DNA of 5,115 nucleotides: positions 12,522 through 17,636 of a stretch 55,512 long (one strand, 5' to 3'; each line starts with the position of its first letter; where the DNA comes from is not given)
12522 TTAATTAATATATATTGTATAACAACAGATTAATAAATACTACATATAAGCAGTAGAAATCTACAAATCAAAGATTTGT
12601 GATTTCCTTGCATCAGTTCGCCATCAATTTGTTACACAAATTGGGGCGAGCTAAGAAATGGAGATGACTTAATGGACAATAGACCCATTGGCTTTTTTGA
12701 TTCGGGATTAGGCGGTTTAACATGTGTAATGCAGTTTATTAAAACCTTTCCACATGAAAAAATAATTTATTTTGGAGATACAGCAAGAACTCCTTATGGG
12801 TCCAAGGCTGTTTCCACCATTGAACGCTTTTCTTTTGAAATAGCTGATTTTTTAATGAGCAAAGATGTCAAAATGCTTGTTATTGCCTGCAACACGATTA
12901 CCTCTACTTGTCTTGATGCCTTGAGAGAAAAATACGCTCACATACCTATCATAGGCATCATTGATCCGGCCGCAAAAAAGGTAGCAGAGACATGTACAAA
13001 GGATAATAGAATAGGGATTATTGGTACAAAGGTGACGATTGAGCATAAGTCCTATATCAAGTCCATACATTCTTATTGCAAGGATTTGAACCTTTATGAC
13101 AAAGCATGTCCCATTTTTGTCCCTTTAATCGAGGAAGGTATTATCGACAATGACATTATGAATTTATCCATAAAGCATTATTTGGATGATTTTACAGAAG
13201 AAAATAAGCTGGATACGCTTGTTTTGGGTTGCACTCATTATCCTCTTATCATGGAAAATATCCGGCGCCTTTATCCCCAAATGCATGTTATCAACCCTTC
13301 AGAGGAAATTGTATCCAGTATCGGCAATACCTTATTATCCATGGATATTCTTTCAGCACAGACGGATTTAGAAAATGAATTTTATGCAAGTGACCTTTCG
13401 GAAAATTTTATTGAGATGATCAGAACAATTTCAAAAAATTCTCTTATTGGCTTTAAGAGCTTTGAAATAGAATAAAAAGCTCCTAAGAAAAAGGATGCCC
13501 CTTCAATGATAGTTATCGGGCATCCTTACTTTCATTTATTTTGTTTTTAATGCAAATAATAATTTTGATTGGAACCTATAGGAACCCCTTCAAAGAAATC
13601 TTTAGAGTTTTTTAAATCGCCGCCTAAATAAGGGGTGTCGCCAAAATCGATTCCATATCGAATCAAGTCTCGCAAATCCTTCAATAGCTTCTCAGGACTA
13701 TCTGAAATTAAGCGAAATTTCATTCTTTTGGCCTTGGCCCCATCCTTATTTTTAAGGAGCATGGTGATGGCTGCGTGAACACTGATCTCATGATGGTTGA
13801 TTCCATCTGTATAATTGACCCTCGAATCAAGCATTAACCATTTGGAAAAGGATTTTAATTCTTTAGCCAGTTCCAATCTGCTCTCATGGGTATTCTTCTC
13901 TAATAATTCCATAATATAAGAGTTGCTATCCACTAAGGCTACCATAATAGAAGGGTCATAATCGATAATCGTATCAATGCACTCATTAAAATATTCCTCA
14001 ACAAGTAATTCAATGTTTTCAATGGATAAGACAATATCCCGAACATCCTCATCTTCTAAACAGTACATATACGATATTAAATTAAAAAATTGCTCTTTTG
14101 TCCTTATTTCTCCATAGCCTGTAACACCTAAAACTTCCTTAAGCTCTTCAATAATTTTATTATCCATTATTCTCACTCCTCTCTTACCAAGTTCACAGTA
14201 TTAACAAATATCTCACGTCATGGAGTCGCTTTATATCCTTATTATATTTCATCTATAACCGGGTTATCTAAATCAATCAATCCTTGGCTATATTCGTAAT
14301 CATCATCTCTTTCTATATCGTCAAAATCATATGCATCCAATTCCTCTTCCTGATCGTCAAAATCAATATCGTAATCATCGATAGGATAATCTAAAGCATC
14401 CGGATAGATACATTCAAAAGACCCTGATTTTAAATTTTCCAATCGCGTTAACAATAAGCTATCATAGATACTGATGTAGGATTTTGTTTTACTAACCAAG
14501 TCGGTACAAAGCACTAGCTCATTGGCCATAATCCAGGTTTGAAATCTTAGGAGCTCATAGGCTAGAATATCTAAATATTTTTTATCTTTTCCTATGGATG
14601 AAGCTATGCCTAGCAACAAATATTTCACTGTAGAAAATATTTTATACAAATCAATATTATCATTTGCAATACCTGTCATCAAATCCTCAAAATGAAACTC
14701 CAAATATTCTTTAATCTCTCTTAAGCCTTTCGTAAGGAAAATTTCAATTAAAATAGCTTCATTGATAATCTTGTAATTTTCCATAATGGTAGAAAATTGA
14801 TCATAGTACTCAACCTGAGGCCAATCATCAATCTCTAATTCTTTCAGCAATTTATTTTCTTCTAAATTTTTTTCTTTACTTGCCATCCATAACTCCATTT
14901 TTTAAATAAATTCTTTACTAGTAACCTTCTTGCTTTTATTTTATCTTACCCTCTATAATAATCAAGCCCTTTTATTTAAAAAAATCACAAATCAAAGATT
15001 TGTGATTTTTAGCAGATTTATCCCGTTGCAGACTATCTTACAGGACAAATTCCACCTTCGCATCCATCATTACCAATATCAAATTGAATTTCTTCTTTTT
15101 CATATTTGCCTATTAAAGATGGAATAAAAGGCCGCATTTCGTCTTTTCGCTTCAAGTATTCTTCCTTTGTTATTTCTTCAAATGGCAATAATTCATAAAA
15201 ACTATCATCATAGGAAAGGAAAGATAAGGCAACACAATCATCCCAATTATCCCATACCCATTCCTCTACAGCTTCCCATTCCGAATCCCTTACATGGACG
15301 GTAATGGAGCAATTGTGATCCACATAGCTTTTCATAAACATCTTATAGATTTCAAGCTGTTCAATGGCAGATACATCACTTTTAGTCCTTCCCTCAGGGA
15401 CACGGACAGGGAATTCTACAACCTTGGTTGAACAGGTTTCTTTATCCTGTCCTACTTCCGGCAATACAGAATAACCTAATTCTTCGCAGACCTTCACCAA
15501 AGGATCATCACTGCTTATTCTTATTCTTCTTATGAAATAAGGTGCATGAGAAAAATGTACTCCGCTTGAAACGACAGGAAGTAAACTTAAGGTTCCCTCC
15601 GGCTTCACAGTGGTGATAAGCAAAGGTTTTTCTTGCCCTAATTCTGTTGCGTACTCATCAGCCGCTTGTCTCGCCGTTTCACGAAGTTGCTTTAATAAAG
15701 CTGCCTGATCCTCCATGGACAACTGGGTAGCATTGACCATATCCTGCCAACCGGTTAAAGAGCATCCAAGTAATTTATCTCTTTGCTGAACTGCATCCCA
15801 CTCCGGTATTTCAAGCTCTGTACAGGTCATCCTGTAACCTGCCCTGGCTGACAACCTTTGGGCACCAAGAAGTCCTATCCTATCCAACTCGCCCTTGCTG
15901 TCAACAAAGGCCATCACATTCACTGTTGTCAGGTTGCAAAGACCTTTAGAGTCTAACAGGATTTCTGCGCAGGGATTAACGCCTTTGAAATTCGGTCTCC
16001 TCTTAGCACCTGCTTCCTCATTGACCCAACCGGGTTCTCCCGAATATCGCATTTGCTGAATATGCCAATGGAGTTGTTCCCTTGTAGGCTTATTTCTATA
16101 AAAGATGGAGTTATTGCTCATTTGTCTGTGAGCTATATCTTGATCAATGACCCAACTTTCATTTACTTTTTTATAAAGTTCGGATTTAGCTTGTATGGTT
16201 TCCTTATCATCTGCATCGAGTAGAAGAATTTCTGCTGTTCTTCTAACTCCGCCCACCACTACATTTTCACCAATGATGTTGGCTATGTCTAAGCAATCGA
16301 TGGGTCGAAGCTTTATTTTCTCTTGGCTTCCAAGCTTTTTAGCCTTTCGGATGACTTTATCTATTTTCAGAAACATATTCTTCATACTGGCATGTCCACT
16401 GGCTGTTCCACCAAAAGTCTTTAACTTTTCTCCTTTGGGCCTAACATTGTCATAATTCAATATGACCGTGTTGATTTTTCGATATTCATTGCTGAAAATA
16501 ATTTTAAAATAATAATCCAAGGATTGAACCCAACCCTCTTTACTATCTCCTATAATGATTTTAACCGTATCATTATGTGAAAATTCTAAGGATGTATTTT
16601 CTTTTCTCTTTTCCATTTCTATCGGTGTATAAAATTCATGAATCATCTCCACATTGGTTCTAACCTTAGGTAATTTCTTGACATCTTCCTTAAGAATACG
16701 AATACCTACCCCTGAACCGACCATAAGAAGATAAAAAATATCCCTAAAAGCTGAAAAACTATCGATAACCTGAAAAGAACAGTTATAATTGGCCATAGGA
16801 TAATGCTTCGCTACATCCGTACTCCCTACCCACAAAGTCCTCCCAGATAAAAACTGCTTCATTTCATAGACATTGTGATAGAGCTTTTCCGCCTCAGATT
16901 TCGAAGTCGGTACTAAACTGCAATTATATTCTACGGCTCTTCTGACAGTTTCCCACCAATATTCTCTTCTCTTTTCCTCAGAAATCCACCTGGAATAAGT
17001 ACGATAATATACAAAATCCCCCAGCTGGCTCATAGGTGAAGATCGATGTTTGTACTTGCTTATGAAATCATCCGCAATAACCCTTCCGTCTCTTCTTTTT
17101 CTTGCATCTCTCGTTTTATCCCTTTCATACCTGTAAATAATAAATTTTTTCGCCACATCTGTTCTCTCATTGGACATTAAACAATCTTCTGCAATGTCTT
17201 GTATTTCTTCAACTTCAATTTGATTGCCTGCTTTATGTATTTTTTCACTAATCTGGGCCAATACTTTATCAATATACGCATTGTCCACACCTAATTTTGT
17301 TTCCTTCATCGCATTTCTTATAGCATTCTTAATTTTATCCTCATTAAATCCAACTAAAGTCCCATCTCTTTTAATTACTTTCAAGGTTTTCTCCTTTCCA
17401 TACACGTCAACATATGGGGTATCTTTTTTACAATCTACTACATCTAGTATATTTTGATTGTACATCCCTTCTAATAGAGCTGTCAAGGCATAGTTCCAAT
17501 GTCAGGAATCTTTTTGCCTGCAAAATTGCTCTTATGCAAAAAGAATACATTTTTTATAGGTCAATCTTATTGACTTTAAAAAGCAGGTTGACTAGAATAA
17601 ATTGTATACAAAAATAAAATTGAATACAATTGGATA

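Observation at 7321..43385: Dispersed two-hairpin REP/MITE-like repeat family (5 copies in 55 kb)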

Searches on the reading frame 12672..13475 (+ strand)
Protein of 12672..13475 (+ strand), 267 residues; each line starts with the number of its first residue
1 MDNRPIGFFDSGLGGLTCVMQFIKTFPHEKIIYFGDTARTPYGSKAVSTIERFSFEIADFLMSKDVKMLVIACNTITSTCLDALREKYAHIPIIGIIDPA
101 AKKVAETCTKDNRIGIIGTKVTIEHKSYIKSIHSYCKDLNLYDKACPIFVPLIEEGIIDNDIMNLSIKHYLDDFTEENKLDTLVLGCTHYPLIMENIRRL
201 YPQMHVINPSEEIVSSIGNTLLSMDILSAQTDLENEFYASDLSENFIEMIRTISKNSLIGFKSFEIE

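Call 14: search_protein_families(library=pfam, proteins=[window:12672-13475:+])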
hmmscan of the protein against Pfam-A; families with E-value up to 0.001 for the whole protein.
window:12672-13475:+ (267 aa): 1 family
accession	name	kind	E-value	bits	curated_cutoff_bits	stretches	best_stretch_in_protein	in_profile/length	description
PF01177.27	Asp_Glu_race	-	3e-17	63.6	31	1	26-214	25-208/211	Asp/Glu/Hydantoin racemase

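Call 15: find_encoding_contigs(protein=window:12672-13475:+, flank=10000, max_places=10)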
Protein window:12672-13475:+ (267 aa): 2 contigs read that carry it; 2 places shown.
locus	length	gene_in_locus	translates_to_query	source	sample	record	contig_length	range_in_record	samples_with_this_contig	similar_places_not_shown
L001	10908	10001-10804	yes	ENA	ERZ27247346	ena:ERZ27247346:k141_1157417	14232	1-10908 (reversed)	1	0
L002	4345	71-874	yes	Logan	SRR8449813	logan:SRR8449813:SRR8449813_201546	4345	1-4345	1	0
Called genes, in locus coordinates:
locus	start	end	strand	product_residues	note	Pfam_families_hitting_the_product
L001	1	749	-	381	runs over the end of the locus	PF01476:LysM, PF23473:LysM3_LYK4_5 (weak), PF00704:Glyco_hydro_18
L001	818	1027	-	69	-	-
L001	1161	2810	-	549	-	PF02776:TPP_enzyme_N, PF00205:TPP_enzyme_M, PF02775:TPP_enzyme_C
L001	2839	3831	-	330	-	PF02826:2-Hacid_dh_C, PF03446:NAD_binding_2 (weak), PF03807:F420_oxidored (weak), PF07991:KARI_N, PF01450:KARI_C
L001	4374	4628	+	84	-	-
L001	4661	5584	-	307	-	PF00849:PseudoU_synth_2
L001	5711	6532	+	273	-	PF01513:NAD_kinase, PF20143:NAD_kinase_C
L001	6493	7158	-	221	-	-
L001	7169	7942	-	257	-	PF00106:adh_short, PF13561:adh_short_C2, PF08659:KR (faint)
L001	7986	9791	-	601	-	PF08439:Peptidase_M3_N, PF01432:Peptidase_M3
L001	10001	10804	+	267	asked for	PF01177:Asp_Glu_race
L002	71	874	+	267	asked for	PF01177:Asp_Glu_race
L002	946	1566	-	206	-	-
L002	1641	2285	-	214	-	-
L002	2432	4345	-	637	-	?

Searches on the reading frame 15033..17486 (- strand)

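Call 14: search_protein_families(library=pfam, proteins=[window:15033-17486:-])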
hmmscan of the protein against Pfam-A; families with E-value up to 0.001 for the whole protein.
window:15033-17486:- (817 aa): 4 families
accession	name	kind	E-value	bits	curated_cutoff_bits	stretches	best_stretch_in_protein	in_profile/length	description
PF17975.6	RNR_Alpha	-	7.9e-28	97.4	26.4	1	138-223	2-101/101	Ribonucleotide reductase alpha domain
PF03477.21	ATP-cone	-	2.9e-21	76.3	25.8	1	36-124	2-88/88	ATP cone domain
PF21995.1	RNR-II_ins_dom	-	9.2e-13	48.8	27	1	304-379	31-107/107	B12-dependent ribonucleotide reductase, insertion domain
PF02867.20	Ribonuc_red_lgC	-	1.6e-08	34.1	23.9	1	475-617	176-330/523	Ribonucleotide reductase, barrel domain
